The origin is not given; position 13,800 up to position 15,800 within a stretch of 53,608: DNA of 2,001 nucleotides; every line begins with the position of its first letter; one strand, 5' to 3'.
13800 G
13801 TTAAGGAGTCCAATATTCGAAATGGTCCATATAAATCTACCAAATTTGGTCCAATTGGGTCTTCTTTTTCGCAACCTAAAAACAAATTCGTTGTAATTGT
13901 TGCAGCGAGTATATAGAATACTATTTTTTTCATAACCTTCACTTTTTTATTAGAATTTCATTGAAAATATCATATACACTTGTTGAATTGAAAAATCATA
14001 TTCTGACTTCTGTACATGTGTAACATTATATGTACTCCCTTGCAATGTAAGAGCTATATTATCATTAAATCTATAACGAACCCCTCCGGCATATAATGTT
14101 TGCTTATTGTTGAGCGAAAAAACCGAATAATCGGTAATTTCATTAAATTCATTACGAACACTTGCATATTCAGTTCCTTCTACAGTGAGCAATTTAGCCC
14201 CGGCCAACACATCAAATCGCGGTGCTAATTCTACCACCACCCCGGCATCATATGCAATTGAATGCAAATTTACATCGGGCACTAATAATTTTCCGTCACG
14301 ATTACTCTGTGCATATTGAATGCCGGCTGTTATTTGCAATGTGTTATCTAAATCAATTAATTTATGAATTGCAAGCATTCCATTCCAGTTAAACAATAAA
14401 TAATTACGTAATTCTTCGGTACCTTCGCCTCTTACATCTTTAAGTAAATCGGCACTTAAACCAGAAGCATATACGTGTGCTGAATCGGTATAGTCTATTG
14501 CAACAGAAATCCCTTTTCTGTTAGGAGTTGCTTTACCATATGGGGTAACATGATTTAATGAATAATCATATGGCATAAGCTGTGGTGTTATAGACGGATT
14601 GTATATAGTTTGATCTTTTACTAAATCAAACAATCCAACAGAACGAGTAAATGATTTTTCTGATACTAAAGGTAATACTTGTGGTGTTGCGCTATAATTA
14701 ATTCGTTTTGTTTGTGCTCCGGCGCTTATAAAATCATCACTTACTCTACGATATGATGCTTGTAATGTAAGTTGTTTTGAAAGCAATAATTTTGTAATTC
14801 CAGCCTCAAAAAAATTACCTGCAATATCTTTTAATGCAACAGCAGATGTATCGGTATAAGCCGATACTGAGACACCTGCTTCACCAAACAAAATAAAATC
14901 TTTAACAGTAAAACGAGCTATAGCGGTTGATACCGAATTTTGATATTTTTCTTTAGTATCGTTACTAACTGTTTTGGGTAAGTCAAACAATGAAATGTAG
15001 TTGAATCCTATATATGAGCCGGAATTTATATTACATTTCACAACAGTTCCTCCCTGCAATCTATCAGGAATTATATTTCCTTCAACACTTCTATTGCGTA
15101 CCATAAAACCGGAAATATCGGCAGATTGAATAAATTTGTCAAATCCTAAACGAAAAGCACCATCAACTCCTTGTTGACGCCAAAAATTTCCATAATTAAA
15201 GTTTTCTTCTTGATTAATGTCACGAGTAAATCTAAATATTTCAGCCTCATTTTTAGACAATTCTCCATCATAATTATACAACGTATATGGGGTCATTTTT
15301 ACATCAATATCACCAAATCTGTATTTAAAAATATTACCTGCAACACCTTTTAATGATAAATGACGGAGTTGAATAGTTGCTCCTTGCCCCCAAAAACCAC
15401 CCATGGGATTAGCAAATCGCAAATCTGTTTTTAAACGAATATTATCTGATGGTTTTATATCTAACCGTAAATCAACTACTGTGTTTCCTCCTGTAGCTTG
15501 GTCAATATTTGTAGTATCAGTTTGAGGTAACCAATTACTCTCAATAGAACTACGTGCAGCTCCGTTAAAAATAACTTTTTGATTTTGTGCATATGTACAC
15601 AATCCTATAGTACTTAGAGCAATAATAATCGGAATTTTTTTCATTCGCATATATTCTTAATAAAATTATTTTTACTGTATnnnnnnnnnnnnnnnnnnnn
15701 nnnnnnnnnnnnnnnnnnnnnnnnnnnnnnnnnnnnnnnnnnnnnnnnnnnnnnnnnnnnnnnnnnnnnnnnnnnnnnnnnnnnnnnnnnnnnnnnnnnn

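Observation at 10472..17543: PUL-like glycan locus built without SusC/SusD: a cassette of two beta-barrel OMPs, two beta-sandwich lipoproteins and GH5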

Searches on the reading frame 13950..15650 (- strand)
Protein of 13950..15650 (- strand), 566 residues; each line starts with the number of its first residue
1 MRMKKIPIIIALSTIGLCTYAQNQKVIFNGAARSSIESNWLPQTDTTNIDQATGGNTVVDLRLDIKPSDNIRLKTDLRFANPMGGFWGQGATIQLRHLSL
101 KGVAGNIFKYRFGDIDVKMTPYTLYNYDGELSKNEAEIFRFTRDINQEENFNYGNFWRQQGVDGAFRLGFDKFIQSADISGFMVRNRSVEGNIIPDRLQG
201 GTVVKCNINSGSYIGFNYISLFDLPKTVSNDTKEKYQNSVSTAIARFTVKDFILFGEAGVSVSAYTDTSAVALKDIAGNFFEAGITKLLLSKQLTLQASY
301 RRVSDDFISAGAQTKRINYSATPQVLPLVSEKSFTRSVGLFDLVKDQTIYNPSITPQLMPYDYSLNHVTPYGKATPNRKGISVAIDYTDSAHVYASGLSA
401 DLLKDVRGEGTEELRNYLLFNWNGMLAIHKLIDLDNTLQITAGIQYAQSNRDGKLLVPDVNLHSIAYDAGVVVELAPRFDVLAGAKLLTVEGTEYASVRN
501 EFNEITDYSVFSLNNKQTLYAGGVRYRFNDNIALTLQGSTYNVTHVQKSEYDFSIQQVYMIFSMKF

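Call 3: search_protein_families(library=pfam, proteins=[window:13950-15650:-], max_evalue=1)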
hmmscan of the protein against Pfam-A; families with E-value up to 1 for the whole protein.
window:13950-15650:- (566 aa): 2 families
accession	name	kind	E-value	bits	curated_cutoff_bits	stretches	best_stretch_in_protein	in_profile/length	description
PF13505.12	OMP_b-brl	-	0.023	15.3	28.7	1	434-556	54-165/175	Outer membrane protein beta-barrel domain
PF03895.21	YadA_anchor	-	0.14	12.7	22.7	0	521-542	25-46/60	YadA-like membrane anchor domain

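Call 4: search_protein_families(library=ncbifam, proteins=[window:13950-15650:-], max_evalue=1)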
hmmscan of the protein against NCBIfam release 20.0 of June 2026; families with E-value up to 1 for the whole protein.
window:13950-15650:- (566 aa): 1 family
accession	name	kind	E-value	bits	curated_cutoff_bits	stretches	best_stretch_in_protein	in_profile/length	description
NF000157.1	fusid_est_FusH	equivalog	0.15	10.7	999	1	133-213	325-402/520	fusidic acid esterase FusH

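Call 8: find_homologous_proteins(query=window:13950-15650:-)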
Query window:13950-15650:- (566 aa): 110 proteins with E <= 0.001 among 8000 candidates.
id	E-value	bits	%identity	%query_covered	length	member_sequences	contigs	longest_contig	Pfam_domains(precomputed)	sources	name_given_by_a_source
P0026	0.0e+0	1249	99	100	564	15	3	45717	-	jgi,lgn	-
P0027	0.0e+0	1024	78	100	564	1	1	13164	-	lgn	-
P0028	0.0e+0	1015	78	100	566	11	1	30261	-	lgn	-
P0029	9.8e-228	775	61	100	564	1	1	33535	-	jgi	jgi:hypothetical protein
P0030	8.6e-227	772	61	100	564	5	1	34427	-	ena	-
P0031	7.7e-222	756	59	100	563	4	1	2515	-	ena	-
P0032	5.6e-216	737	58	100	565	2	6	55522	-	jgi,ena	-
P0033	1.5e-213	729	59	100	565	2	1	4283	-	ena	-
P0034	6.1e-213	727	59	100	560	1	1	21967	-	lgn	-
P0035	2.7e-212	725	58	100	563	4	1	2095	-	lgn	-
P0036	2.8e-206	705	57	100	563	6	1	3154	-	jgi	-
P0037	2.1e-194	665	54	100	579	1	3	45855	-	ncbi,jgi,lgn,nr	ncbi:MAG: hypothetical protein PF481_10510 [Bacteroidales bacterium]|jgi:hypothetical protein|nr:hyp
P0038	5.8e-175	601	49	100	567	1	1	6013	-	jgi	-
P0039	1.3e-166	574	49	100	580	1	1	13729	-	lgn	-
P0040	2.6e-165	569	48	100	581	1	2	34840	-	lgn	-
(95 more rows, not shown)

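Call 16: search_solved_structures(query=A2, max_evalue=10)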
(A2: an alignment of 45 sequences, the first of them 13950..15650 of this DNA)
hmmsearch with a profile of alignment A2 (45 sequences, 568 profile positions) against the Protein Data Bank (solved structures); distinct sequences matched with E-value up to 10: 2.
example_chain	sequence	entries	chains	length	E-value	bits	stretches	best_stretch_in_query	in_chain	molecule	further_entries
4rlc_A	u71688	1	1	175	0.0063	18.1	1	168-291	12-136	Outer membrane porin F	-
2kdk_A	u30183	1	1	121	0.17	13.4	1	496-557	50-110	Aryl hydrocarbon receptor nuclear translocator-like protein 2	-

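Call 24: predict_structure(alignment_id=A2)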
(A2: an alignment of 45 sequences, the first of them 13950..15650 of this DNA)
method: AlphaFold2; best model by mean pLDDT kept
length: 566 residues; sequences in the alignment: 45
mean_pLDDT: 87.2   pTM: 0.83
mean pLDDT of the five models: 87.2, 86.6, 86.1, 85.1, 83.5
residues with pLDDT >= 90: 285; 70-90: 229; 50-70: 45; < 50: 7
segments of 3 or more residues with pLDDT < 50: 1-3, 85-87
pLDDT, mean of each block of 10 residues (from residue 1): 65 69 71 86 61 77 87 89 60 86 90 92 87 89 85 85 93 88 78 73 94 96 73 78 95 96 83 88 96 95 95 90 84 86 89 85 92 95 96 94 91 92 94 90 97 82 97 94 97 89 85 95 94 94 89 89 89
secondary structure, 60 per line:
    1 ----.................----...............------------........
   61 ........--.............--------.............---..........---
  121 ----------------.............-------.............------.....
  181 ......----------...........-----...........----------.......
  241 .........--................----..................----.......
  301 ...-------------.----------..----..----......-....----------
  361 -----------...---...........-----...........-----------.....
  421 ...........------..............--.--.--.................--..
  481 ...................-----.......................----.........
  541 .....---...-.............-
elements in order: H5-21 E26-40 E53-68 E71-83 E92-104 E108-117 H137-149 E157-169 E176-186 E197-207 E213-223 E234-249 E252-267 E272-289 E294-303 H340-345 E378-388 E394-404 E416-427 H428-431 E438-451 E460-476 E479-499 E505-527 E532-545 E553-565

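Call 32: fold_search(model_id=the predicted structure, library=pdb)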
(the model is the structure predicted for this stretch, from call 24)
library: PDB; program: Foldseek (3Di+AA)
matches with E <= 10: 851; with E <= 0.001: 348
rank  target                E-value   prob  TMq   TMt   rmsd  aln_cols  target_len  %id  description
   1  5ldv                  1.8e-09  1.00  0.33  0.41  10.7       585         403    9  Crystal Structures of MOMP from Campylobacter jejuni (released 2016-10-26)
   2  5ldt_A                5.0e-09  1.00  0.32  0.41  11.0       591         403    9  Crystal Structures of MOMP from Campylobacter jejuni (released 2016-10-26)
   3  9fy9_D                6.6e-09  1.00  0.34  0.30  17.2       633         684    7  Cryo-EM structure of the type 1 chaperone-usher pilus FimD-tip complex (FimDHGFC) - Conformer 1 (released 2025-06-04)
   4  7vtz                  1.3e-08  1.00  0.37  0.45   9.5       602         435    9  Chitoporin from Escherichia coli (released 2022-11-09)
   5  3rfz_B                1.7e-08  1.00  0.35  0.27  16.7       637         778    8  Crystal structure of the FimD usher bound to its cognate FimC:FimH substrate (released 2011-06-01)
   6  3ohn_A                2.0e-08  1.00  0.31  0.35  18.1       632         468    9  Crystal structure of the FimD translocation domain (released 2011-06-01)
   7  6r2q_B                2.4e-08  1.00  0.44  0.40  15.5       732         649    7  Structure of the Mtr complex (released 2020-04-22)
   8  3rfz_E                3.8e-08  1.00  0.36  0.28  16.5       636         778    8  Crystal structure of the FimD usher bound to its cognate FimC:FimH substrate (released 2011-06-01)
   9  2vqi_A                7.1e-08  1.00  0.33  0.37  15.3       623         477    8  Structure of the P pilus usher (PapC) translocation pore (released 2008-05-27)
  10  9fx8_D                7.8e-08  1.00  0.34  0.30  13.8       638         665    8  Cryo-EM structure of the FimI-bound type 1 pilus assembly platform complex - Local refinement (released 2025-06-04)
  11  7vu2                  9.4e-08  1.00  0.37  0.44  10.1       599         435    8  Chitoporin from Serratia marcescens (released 2022-11-09)
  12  3rbh_D                1.6e-07  1.00  0.34  0.44  12.7       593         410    8  Structure of alginate export protein AlgE from Pseudomonas aeruginosa (released 2011-07-27)
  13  3ohn_B                1.8e-07  1.00  0.36  0.42  13.5       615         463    9  Crystal structure of the FimD translocation domain (released 2011-06-01)
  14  9fxb_D                2.4e-07  1.00  0.32  0.30  19.4       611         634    8  Cryo-EM structure of the type 1 pilus assembly platform as part of the FimI-bound chaperone-usher pilus complex (FimDH (released 2025-06-04)
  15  6ehe                  2.8e-07  1.00  0.27  0.45  14.5       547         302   10  OmpTdeltaL8 (loop L8 deletion mutant of OmpT), an outer membrane protein of Vibrio cholerae (released 2018-04-25)
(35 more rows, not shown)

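Call 92: search_protein_representatives(alignment_id=A2)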
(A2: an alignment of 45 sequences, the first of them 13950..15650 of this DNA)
Query: 45 sequences, 568 profile positions. Proteins with E-value up to 0.001 (for the whole library): 785; up to 1e-10: 612; up to 1e-30: 302. The best 150 are listed.
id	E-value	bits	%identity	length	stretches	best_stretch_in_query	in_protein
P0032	2.4e-232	788.7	-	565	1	1-568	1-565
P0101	2.0e-231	785.7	-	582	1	1-568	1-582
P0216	1.6e-196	670.5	-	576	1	7-568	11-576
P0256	5.5e-193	658.8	-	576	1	2-568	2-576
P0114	9.9e-190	648.1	-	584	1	1-568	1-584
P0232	1.8e-188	643.9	-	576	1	2-568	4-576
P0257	1.4e-187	640.9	-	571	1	1-568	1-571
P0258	1.7e-186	637.4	-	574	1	3-568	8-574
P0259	9.0e-185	631.7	-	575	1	5-568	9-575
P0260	3.3e-184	629.9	-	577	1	1-568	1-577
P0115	9.8e-183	625.0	-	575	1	2-568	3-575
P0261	3.8e-182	623.0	-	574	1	1-568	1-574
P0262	6.2e-181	619.0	-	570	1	1-568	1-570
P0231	6.2e-180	615.7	-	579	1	5-568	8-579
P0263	7.7e-180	615.4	-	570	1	2-568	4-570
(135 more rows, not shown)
